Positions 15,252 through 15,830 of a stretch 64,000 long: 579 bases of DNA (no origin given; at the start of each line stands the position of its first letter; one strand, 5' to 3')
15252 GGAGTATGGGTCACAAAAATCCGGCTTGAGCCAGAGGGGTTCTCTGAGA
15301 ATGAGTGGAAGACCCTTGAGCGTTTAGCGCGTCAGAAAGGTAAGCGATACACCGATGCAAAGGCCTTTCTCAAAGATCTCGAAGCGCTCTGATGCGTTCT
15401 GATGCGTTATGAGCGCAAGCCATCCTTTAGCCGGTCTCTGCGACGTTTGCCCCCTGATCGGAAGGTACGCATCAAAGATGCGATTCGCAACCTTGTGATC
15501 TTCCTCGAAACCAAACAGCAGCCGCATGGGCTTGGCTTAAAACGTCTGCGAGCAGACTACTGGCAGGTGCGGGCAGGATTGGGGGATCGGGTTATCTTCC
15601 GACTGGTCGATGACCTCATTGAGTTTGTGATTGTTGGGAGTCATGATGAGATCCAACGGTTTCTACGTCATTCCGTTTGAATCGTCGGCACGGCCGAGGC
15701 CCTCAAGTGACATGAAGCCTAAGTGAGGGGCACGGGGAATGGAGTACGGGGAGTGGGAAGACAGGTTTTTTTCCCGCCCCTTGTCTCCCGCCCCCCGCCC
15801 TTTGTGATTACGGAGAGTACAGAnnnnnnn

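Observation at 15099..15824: Type II toxin-antitoxin cassette inserted inside the ATP synthase operon, with duplication of the atpG 3' end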

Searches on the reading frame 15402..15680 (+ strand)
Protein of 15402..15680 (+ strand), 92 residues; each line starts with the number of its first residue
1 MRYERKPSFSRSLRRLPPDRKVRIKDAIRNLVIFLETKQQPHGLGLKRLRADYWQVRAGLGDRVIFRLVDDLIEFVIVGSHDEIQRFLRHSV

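Call 3: search_protein_families(library=pfam, proteins=[window:15402-15680:+], max_evalue=1)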
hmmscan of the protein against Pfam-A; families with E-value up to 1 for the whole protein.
window:15402-15680:+ (92 aa): 1 family
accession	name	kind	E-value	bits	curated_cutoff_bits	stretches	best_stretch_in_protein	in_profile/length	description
PF05016.21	ParE_toxin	-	0.0021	19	23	1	7-83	5-87/89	ParE toxin of type II toxin-antitoxin system, parDE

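Call 4: search_protein_families(library=ncbifam, proteins=[window:15402-15680:+], max_evalue=1)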
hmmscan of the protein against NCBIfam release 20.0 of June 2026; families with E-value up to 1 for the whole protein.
window:15402-15680:+ (92 aa): 2 families
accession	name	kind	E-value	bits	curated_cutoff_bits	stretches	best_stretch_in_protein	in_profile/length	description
NF012002.0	PRK15458.1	equivalog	0.029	13.5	707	1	2-81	343-420/428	tagatose-bisphosphate aldolase subunit KbaZ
TIGR02991.1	ectoine_eutB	equivalog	0.18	10.7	413.35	1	57-91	233-267/317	hydroxyectoine utilization dehydratase EutB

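Call 10: find_encoding_contigs(protein=window:15402-15680:+, flank=6000, max_places=10)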
Protein window:15402-15680:+ (92 aa): 7 contigs read that carry it; 4 places shown.
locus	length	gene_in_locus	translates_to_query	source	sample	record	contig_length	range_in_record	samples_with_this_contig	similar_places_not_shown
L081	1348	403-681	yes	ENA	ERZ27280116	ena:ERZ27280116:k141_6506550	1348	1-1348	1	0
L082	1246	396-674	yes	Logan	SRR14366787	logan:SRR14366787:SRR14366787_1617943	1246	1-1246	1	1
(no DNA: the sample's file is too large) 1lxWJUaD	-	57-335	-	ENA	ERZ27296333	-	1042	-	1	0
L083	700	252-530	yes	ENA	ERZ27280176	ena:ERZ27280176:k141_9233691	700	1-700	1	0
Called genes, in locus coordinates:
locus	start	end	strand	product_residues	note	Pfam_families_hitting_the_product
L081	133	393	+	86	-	PF04014:MazE_antitoxin (weak)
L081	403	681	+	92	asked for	-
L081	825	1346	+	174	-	?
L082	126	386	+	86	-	PF04014:MazE_antitoxin (weak)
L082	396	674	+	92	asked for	-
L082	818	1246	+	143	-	?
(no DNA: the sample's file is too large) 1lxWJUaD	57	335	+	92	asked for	-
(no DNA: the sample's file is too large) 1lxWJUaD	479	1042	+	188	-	?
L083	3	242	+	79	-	?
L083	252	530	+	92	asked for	-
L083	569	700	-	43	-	?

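Call 18: find_homologous_proteins(query=window:15402-15680:+, max_evalue=0.001)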
Query window:15402-15680:+ (92 aa): 27 proteins with E <= 0.001 among 29 candidates.
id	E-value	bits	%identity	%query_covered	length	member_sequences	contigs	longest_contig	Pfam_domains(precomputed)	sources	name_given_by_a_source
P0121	1.8e-53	196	100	100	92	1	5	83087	-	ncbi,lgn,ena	-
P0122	1.2e-40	155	74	100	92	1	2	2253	-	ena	-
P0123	6.2e-40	153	77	99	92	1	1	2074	-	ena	-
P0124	9.3e-40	152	74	98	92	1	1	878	-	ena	-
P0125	1.8e-39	151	74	99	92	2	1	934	-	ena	-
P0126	6.9e-39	149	77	96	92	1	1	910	-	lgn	-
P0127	1.1e-38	149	74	97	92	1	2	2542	-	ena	-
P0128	1.3e-38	149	73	100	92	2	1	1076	-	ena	-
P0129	2.0e-38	148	73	97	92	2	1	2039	-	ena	-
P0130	4.3e-38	147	72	97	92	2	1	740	-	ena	-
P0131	5.8e-38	146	69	99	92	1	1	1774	-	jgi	-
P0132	7.2e-38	146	71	100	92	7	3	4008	-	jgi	-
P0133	1.7e-37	145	70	100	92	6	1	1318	-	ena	-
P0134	2.9e-37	144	71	99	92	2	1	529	-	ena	-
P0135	4.5e-37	144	71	99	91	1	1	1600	-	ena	-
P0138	7.2e-37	143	68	99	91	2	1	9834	-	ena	-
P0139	1.5e-36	142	73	97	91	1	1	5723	-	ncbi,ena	-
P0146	6.6e-21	92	52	98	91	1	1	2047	-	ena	-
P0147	1.0e-17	82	49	97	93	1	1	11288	-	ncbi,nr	ncbi:MAG: hypothetical protein HYT87_19680 [Nitrospirae bacterium]|nr:hypothetical protein [Nitrospi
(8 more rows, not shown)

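Call 19: find_encoding_contigs(protein=P0132, flank=5000, max_places=6)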
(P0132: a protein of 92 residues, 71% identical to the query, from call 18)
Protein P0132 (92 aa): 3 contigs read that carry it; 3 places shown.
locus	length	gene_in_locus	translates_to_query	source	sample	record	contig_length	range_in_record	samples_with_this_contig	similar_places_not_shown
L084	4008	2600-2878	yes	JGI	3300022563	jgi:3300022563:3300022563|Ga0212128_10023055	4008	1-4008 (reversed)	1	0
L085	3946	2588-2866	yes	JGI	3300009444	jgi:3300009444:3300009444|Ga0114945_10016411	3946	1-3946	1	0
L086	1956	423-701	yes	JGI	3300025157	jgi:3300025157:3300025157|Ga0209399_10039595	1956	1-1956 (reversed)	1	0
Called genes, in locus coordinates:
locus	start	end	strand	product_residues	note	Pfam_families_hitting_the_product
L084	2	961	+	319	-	?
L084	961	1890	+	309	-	PF00231:ATP-synt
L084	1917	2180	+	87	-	-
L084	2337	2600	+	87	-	PF04014:MazE_antitoxin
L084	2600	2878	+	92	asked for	-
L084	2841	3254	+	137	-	-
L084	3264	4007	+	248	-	?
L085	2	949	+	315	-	?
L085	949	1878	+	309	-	PF00231:ATP-synt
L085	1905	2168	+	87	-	-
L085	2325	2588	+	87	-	PF04014:MazE_antitoxin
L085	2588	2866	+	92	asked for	-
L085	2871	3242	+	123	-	-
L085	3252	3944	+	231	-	?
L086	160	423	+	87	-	PF04014:MazE_antitoxin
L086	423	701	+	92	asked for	-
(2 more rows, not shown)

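Call 20: find_encoding_contigs(protein=P0138, flank=6000, max_places=4)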
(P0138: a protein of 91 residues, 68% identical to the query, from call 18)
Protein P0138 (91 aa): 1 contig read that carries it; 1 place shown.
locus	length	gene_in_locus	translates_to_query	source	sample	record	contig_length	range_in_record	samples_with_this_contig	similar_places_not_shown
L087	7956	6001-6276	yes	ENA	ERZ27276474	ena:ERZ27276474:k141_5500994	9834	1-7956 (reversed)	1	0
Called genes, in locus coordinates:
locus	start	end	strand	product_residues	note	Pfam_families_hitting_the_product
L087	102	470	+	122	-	-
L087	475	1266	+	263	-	PF00119:ATP-synt_A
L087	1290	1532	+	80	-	PF00137:ATP-synt_C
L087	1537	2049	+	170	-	PF00430:ATP-synt_B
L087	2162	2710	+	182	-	PF00213:OSCP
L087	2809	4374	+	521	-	PF02874:ATP-synt_ab_N, PF00006:ATP-synt_ab, PF00306:ATP-synt_ab_C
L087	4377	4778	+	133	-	PF05635:23S_rRNA_IVP, PF22296:bAvd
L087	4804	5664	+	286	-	PF00231:ATP-synt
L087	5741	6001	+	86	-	PF04014:MazE_antitoxin (weak), PF15937:PrlF_antitoxin (weak)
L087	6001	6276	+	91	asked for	-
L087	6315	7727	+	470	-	PF02874:ATP-synt_ab_N, PF00006:ATP-synt_ab, PF22919:ATP-synt_VA_C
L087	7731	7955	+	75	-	?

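Call 21: find_encoding_contigs(protein=P0139, flank=6000, max_places=4)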
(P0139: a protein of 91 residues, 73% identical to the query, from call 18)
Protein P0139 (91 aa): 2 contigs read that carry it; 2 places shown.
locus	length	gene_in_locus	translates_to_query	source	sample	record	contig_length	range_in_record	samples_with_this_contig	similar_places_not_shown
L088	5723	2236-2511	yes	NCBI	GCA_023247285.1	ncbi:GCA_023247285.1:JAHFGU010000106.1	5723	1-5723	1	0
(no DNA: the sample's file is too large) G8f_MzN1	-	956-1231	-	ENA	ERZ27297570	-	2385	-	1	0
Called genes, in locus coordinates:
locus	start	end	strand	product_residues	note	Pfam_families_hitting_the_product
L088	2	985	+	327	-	?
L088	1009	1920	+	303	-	PF00231:ATP-synt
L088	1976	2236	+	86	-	PF04014:MazE_antitoxin (weak), PF15937:PrlF_antitoxin (weak)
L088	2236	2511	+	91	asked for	-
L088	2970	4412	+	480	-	PF02874:ATP-synt_ab_N, PF00006:ATP-synt_ab, PF22919:ATP-synt_VA_C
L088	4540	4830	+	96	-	PF02823:ATP-synt_DE_N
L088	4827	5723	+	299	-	?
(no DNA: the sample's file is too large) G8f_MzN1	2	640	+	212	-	?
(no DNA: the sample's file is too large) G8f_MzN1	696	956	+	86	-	PF04014:MazE_antitoxin (weak), PF15937:PrlF_antitoxin (weak)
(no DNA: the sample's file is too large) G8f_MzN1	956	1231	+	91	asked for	-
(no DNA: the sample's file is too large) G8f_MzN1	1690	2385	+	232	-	?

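Call 24: find_encoding_contigs(protein=P0147, flank=5000, max_places=3)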
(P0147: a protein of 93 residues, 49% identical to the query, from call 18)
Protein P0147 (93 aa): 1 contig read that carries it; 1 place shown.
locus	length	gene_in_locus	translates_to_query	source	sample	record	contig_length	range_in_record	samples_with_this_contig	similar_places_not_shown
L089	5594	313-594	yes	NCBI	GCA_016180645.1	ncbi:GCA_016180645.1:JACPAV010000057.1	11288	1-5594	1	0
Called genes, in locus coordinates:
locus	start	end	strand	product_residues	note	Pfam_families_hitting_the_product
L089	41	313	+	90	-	PF04014:MazE_antitoxin, PF15937:PrlF_antitoxin (faint)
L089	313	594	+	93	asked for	-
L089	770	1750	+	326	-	PF00589:Phage_integrase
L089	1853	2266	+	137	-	-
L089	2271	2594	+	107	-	-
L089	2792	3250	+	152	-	-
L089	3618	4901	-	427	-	PF13173:AAA_14, PF13635:DUF4143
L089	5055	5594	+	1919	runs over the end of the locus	PF01344:Kelch_1, PF13415:Beta-prop_FBX42, PF24681:Kelch_KLHDC2_KLHL20_DRC7, PF24981:Beta-prop_ATRN-LZTR1, PF25210:Kelch_FKB95, PF01344:Kelch_1, PF13415:Beta-prop_FBX42, PF01344:Kelch_1, +17 more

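Call 25: find_encoding_contigs(protein=P0146, flank=5000, max_places=3)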
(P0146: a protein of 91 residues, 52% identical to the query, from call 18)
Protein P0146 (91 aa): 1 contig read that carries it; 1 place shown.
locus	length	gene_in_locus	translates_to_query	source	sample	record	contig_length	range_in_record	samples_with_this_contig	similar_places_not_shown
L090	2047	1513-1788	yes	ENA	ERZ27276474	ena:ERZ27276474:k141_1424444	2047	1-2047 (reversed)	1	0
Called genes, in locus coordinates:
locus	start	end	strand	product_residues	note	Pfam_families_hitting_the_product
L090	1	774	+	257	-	?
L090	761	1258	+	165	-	-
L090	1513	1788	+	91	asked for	-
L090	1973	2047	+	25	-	?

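Call 27: find_related_loci(query=A3, collection=metagenome_contigs, flank=4000)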
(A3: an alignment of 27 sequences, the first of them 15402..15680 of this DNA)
Query A3 (92 aa) in metagenome_contigs; peptide patterns used: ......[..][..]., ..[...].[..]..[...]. (x = any residue, [..] = any of these).
74 stretches matched a pattern; 30 encode a relative of the query (tblastn E <= 1e-3); 30 distinct loci.
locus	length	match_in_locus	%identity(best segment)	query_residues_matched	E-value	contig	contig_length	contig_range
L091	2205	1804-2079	70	1-92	2e-44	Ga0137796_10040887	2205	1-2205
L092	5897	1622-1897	70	1-92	3e-44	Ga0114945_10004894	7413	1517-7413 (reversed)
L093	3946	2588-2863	71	1-92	1e-43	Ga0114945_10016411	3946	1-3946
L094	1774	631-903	69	1-91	2e-43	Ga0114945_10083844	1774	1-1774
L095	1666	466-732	70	1-89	3e-42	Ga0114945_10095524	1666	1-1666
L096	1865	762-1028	58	1-89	1e-34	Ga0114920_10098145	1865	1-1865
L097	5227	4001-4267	56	1-89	3e-31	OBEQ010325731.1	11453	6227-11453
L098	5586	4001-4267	55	1-89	2e-30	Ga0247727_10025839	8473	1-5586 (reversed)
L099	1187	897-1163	57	1-89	3e-30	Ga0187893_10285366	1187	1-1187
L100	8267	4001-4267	57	1-89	1e-28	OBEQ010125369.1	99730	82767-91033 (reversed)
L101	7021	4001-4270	47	1-90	6e-27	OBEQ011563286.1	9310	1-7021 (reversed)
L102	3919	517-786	47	1-90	6e-27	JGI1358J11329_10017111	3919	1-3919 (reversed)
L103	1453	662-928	51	1-89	1e-26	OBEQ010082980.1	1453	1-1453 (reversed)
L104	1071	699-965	49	1-89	1e-26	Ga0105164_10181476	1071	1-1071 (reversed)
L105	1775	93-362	50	1-90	1e-25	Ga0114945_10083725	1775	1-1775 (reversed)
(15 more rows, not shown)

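Call 38: search_solved_structures(query=A3, max_evalue=1, show_alignments=2)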
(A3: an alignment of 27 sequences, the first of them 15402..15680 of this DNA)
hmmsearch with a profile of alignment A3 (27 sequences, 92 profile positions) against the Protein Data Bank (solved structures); distinct sequences matched with E-value up to 1: 3.
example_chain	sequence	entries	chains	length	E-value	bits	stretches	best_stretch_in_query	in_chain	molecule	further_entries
3u04_A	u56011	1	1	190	0.37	14.3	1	16-50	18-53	Peptide deformylase 1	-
9zcd_A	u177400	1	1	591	0.38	14.2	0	22-55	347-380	30S ribosomal protein S1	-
3oca_A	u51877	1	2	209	0.44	14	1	16-50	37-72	Peptide deformylase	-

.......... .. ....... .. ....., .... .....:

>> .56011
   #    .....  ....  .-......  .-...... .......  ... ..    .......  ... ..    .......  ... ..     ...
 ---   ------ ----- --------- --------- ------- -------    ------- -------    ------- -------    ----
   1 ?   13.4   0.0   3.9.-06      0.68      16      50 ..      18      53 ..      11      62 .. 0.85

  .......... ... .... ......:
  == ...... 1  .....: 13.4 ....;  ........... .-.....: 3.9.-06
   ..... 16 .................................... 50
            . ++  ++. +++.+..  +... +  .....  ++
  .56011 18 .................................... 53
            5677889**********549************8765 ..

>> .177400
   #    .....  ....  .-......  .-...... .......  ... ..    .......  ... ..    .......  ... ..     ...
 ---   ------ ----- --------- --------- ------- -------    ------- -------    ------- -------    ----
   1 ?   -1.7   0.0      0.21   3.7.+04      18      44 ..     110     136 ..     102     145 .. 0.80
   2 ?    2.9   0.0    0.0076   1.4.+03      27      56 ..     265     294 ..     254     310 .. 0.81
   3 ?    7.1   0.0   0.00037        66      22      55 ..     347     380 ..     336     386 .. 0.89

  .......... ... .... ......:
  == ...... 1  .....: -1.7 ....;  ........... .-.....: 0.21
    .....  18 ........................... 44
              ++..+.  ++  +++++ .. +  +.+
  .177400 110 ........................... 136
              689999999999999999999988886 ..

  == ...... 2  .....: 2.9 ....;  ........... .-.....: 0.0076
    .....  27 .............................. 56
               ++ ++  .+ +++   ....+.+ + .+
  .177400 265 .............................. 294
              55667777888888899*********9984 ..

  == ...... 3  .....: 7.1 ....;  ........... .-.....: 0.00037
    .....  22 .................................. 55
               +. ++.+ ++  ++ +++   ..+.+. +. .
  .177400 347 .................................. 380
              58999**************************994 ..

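Call 39: search_protein_families(library=pfam, alignment_id=A3, max_evalue=0.1)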
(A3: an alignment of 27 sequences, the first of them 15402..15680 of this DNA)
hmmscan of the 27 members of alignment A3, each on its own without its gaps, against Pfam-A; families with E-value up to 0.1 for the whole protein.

A. member 1, window:15402-15680:+ (92 aa): 1 family
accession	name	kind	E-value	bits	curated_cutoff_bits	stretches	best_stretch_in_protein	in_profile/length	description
PF05016.21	ParE_toxin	-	0.0021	19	23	1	7-83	5-87/89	ParE toxin of type II toxin-antitoxin system, parDE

B. families by the number of members that match (of 27 scanned): 9 families
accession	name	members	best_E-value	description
PF05016.21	ParE_toxin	10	0.0021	ParE toxin of type II toxin-antitoxin system, parDE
PF24732.2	ParE_like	9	0.00044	ParE-like toxin domain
PF02944.25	BESS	6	9.9e-05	BESS motif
PF23896.1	DUF7244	4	0.034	Domain of unknown function (DUF7244)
PF18990.6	DUF5723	1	0.005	Family of unknown function (DUF5723)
PF09869.16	KH_DUF2096_C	1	0.016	DUF2096 C-terminal KH-like domain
PF04965.19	GPW_gp25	1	0.074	Baseplate wedge protein gp25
PF02149.25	KA1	1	0.076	Kinase associated domain 1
PF15781.12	ParE-like_toxin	1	0.086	ParE-like toxin of type II bacterial toxin-antitoxin system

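Call 41: find_encoding_contigs(protein=P0123, flank=3000, max_places=3)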
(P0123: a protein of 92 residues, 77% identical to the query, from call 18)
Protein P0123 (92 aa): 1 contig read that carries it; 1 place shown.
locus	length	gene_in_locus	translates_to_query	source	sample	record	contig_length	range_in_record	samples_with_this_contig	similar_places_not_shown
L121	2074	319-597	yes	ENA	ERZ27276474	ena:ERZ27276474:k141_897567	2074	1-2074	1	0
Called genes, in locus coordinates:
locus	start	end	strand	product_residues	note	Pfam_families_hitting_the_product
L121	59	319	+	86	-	PF04014:MazE_antitoxin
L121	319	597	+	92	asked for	-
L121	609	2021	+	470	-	PF02874:ATP-synt_ab_N, PF00006:ATP-synt_ab, PF22919:ATP-synt_VA_C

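Call 42: find_encoding_contigs(protein=P0122, flank=3000, max_places=3)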
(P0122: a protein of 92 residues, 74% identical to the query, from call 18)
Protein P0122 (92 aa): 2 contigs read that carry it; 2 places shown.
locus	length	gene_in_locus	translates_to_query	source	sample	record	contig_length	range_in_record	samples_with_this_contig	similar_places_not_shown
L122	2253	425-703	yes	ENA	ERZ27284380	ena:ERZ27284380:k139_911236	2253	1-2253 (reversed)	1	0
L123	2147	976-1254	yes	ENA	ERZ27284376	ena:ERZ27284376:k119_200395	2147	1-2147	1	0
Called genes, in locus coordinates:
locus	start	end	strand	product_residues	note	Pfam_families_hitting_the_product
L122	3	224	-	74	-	?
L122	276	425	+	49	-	-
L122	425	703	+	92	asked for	-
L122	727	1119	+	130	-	-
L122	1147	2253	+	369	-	?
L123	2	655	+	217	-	?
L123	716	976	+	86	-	PF04014:MazE_antitoxin (weak)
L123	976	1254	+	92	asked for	-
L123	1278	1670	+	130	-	-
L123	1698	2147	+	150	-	?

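Call 43: find_encoding_contigs(protein=P0127, flank=3000, max_places=3)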
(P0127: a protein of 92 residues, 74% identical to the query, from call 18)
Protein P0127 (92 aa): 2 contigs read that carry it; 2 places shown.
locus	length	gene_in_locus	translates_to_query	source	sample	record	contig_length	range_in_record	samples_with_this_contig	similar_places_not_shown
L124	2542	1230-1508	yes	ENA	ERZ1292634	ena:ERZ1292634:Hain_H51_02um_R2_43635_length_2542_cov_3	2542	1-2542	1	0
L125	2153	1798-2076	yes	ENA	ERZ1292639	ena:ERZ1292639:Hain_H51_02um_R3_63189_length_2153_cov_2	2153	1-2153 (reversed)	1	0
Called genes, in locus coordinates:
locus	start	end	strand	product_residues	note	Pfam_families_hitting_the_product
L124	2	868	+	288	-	?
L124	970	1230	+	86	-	PF04014:MazE_antitoxin (weak)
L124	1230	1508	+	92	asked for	-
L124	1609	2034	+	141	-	-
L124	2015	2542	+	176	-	?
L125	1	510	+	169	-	?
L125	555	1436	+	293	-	PF00231:ATP-synt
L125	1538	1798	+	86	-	PF04014:MazE_antitoxin (weak)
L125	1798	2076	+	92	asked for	-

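Call 45: predict_structure(alignment_id=A3)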
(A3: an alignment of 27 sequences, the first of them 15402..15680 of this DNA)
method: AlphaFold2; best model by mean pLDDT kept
length: 92 residues; sequences in the alignment: 27
mean_pLDDT: 90.9   pTM: 0.80
mean pLDDT of the five models: 90.9, 90.6, 90.5, 89.1, 88.9
residues with pLDDT >= 90: 68; 70-90: 23; 50-70: 1; < 50: 0
segments of 3 or more residues with pLDDT < 50: none
pLDDT, mean of each block of 10 residues (from residue 1): 95 95 94 87 83 92 94 96 89 63
secondary structure, 60 per line:
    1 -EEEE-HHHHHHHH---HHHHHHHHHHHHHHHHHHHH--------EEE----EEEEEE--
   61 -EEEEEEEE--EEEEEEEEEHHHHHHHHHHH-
elements in order: E2-5 H7-14 H18-37 E46-48 E53-58 E62-69 E72-80 H81-91
